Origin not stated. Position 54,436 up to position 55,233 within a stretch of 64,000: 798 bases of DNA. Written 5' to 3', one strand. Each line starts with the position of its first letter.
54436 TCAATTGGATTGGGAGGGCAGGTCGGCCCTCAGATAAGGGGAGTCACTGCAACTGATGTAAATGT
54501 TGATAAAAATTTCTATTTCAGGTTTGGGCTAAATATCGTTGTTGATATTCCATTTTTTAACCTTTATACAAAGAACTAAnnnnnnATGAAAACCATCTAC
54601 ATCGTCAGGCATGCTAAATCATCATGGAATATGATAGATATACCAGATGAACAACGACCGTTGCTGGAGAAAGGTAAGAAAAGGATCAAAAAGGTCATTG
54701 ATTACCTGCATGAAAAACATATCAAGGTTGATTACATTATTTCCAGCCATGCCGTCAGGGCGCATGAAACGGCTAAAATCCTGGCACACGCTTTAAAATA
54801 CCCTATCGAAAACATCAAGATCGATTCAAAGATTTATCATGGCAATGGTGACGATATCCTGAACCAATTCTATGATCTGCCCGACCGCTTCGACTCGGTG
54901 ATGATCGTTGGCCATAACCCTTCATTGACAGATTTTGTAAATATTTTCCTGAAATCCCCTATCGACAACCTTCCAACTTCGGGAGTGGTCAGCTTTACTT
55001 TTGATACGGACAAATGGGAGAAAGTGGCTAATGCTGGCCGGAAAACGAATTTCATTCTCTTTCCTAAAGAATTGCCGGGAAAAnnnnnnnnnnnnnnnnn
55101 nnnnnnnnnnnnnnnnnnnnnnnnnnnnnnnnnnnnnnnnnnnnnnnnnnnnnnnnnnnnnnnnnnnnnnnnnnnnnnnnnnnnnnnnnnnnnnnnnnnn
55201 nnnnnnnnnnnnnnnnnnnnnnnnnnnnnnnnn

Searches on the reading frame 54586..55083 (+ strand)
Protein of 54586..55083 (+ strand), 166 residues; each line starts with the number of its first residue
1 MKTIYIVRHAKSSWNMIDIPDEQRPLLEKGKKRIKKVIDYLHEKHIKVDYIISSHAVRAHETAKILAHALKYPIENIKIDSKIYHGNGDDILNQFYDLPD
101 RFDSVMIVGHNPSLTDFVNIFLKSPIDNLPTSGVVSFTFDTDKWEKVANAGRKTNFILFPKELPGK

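Call 3: search_protein_families(library=pfam, proteins=[window:54586-55083:+], max_evalue=0.01)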
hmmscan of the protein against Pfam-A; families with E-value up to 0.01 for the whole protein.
window:54586-55083:+ (166 aa): 1 family
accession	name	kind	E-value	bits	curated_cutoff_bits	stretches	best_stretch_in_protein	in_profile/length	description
PF00300.27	His_Phos_1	-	3.9e-11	43.4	21.7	1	4-75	1-72/194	Histidine phosphatase superfamily (branch 1)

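Call 5: search_protein_families(library=ncbifam, proteins=[window:54586-55083:+], max_evalue=0.01)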
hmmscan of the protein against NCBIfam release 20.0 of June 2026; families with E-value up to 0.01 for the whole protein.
window:54586-55083:+ (166 aa): 14 families
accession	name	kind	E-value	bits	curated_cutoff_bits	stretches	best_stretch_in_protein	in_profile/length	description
TIGR00249.1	sixA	equivalog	5.5e-18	65.3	74.5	1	3-143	2-144/154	phosphohistidine phosphatase SixA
NF038349.1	dPGM_arch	equivalog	3.6e-08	33.5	225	1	5-72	2-70/194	2,3-diphosphoglycerate-dependent phosphoglycerate mutase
NF045917.1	PhserinePhPspA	equivalog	2.9e-07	30.4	350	1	2-92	2-92/211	phosphoserine phosphatase PspA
NF002901.0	PRK03482.1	equivalog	8.5e-07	28.8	261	1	1-73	1-73/215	2,3-diphosphoglycerate-dependent phosphoglycerate mutase GpmB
TIGR03162.1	ribazole_cobC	equivalog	1.2e-06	28.1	162.9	1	4-75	1-71/176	alpha-ribazole phosphatase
NF004842.0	PRK06193.1-3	subfamily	3.3e-05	23.4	325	1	20-70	64-114/209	hypothetical protein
NF004841.0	PRK06193.1-1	equivalog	0.00016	21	178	1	18-65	90-137/232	hypothetical protein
NF002339.0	PRK01295.1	equivalog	0.00029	20.3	316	1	2-73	3-76/206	2,3-bisphosphoglycerate-dependent phosphoglycerate mutase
TIGR01258.1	pgm_1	subfamily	0.0005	19.5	81.7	1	4-69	3-70/245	2,3-bisphosphoglycerate-dependent phosphoglycerate mutase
NF011580.0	PRK15004.1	equivalog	0.00053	20.1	250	1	4-85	3-84/203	adenosylcobalamin/alpha-ribazole phosphatase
NF052459.1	OxoGTPPhMutT1Mycb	equivalog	0.0019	17.4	475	1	2-76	133-206/292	8-oxo-(d)GTP phosphatase MutT1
NF005567.0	PRK07238.1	equivalog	0.0035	16.7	326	1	25-74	203-251/378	bifunctional RNase H/acid phosphatase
NF010718.0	PRK14120.1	equivalog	0.0039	16.5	366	1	2-66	5-71/249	phosphoglyceromutase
NF010713.0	PRK14115.1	equivalog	0.0081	15.5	305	0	1-71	1-73/248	2,3-diphosphoglycerate-dependent phosphoglycerate mutase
